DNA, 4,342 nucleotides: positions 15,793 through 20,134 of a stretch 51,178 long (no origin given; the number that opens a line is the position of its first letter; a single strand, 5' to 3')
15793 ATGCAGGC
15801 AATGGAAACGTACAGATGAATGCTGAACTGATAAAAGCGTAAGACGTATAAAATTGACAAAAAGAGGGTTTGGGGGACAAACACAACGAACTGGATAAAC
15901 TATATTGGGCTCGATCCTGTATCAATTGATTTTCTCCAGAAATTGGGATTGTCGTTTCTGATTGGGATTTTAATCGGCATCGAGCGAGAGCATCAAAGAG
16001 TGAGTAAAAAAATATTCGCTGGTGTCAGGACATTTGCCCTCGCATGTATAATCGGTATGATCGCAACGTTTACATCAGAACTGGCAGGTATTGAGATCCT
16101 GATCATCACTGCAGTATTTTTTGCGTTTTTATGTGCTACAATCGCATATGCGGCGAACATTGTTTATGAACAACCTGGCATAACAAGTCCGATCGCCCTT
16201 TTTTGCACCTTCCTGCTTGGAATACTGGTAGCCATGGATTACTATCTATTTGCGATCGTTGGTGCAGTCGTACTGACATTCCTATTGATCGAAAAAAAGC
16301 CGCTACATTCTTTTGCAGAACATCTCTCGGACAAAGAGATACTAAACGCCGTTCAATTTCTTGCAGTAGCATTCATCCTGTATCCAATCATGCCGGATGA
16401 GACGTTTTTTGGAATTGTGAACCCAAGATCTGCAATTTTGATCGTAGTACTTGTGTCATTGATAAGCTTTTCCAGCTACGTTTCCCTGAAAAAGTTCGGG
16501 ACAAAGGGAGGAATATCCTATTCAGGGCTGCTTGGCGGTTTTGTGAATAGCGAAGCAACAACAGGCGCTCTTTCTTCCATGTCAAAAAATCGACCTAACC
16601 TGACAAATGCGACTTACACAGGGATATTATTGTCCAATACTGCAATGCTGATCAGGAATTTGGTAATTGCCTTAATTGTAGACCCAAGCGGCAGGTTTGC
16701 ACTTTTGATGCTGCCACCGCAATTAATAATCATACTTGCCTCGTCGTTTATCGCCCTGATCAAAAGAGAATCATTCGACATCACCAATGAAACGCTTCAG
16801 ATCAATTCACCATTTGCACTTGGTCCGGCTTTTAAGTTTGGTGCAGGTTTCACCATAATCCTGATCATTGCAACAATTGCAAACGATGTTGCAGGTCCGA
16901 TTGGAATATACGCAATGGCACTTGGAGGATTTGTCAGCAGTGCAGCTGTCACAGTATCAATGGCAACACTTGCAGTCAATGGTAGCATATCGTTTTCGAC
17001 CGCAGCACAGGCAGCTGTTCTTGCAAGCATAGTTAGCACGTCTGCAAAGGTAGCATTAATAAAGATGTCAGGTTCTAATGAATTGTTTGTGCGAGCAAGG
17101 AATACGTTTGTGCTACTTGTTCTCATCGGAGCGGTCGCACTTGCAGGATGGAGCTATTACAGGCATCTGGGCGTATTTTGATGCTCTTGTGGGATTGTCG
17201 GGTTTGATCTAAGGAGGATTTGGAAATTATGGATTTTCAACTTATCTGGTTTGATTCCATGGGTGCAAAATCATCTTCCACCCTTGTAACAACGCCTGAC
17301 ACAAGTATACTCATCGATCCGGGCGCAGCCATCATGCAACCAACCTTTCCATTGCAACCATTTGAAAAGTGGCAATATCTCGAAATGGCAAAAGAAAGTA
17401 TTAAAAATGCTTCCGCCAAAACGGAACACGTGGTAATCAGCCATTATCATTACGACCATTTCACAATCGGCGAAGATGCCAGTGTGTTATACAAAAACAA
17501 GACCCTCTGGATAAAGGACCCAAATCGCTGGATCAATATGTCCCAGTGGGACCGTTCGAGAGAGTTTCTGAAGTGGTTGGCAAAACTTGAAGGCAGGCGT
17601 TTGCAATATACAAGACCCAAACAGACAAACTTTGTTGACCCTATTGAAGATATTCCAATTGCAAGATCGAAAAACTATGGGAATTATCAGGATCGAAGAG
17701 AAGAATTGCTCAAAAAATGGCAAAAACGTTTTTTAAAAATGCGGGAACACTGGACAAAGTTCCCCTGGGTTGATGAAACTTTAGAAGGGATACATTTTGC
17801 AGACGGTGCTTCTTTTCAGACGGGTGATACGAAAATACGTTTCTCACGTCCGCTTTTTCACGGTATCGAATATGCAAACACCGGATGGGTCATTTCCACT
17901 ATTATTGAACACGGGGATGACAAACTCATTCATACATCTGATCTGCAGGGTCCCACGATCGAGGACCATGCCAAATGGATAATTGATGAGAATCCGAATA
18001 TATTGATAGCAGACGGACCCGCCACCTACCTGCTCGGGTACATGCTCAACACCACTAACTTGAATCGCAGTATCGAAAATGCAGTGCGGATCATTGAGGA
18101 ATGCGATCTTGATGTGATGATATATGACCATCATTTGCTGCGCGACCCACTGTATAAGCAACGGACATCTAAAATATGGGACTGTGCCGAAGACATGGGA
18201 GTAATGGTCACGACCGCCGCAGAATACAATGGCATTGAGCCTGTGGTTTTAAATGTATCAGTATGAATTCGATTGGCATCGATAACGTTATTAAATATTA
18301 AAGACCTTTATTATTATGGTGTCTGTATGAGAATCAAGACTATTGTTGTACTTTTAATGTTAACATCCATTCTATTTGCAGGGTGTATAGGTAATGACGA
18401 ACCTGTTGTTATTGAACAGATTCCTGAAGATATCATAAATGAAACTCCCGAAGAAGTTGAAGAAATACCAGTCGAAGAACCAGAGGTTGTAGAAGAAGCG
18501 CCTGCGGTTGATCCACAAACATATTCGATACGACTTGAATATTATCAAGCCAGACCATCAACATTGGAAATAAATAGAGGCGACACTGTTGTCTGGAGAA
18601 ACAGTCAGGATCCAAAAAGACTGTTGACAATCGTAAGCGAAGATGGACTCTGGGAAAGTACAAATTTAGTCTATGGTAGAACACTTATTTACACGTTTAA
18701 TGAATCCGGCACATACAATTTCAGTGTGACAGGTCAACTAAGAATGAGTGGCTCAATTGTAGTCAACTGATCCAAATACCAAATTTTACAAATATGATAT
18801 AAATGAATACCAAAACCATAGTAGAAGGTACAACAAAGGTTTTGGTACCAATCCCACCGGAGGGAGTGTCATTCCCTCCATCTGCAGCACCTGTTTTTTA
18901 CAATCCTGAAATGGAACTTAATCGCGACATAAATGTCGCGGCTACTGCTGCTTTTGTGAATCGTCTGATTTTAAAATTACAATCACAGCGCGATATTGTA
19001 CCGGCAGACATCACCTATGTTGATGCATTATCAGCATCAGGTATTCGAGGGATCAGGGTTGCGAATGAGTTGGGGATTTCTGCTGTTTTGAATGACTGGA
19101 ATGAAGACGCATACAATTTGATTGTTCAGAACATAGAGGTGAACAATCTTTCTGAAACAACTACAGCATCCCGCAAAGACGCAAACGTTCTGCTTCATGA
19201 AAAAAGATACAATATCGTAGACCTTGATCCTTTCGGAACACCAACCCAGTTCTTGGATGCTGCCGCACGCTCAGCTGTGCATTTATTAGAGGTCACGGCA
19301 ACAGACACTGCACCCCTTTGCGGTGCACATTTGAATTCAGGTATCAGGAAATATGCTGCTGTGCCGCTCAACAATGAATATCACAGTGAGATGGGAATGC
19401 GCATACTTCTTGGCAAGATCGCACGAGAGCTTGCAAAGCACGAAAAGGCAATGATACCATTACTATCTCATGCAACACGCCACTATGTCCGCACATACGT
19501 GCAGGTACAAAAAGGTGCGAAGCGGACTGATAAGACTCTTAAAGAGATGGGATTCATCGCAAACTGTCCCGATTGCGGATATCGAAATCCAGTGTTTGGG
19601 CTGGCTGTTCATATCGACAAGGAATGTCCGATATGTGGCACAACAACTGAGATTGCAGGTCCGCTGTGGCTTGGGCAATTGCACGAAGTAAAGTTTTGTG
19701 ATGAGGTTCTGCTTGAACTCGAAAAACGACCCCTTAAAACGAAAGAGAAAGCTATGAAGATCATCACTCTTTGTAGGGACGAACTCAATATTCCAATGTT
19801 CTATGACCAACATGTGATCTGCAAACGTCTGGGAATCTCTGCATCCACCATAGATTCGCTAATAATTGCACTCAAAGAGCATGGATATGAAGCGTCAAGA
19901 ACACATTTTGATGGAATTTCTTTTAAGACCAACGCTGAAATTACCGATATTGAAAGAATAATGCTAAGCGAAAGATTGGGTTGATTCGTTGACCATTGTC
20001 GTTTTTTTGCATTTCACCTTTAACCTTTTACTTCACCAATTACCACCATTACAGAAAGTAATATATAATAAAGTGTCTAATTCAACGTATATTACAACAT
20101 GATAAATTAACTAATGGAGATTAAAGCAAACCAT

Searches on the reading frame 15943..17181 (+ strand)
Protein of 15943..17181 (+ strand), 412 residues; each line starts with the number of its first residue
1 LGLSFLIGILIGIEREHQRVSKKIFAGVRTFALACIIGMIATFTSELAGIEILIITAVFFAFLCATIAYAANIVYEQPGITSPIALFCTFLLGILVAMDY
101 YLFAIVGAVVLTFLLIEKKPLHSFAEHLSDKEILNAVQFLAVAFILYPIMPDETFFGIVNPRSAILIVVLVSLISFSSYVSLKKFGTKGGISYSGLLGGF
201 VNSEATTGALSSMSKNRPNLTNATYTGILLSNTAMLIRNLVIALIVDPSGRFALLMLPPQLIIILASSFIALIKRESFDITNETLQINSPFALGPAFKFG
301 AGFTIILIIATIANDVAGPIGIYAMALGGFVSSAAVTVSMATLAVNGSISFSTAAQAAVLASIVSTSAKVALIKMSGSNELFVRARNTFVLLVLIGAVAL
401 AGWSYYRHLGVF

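Call 71: search_protein_families(library=pfam, proteins=[window:15943-17181:+], max_evalue=0.00001)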
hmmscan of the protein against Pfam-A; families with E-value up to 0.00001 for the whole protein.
window:15943-17181:+ (412 aa): 2 families
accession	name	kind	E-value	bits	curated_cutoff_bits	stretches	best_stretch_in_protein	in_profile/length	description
PF13194.11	DUF4010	-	9.1e-51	173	30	1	169-377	1-210/210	Domain of unknown function (DUF4010)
PF02308.21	MgtC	-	8.4e-20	71.8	31.4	1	2-123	2-120/121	MgtC family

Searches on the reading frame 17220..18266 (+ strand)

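Call 71: search_protein_families(library=pfam, proteins=[window:17220-18266:+], max_evalue=0.00001)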
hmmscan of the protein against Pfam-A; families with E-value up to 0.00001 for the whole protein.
window:17220-18266:+ (348 aa): 2 families
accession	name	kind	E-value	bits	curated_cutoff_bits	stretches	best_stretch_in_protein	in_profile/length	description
PF00753.33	Lactamase_B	-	3.8e-07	30.7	22.7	1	18-126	6-97/196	Metallo-beta-lactamase superfamily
PF12706.13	Lactamase_B_2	-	6.6e-06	26.3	27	0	29-82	2-45/200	Beta-lactamase superfamily domain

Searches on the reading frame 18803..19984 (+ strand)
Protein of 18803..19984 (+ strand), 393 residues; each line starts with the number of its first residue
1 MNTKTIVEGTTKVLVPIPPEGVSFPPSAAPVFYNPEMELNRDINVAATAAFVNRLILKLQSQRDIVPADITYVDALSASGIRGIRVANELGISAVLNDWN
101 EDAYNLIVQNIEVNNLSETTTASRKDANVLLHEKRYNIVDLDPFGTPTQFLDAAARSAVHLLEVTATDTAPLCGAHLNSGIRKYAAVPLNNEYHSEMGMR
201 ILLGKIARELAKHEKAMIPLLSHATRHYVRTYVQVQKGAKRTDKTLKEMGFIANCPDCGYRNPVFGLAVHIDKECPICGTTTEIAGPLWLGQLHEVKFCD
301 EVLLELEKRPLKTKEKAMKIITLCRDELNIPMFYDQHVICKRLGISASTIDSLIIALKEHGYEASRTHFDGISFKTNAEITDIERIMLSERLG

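Call 13: search_protein_families(library=pfam, proteins=[window:18803-19984:+])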
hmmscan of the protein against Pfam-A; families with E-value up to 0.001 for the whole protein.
window:18803-19984:+ (393 aa): 1 family
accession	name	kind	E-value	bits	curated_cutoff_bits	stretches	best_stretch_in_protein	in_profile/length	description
PF02005.22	TRM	-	1.8e-109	366.8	27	1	26-387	15-375/376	N2,N2-dimethylguanosine tRNA methyltransferase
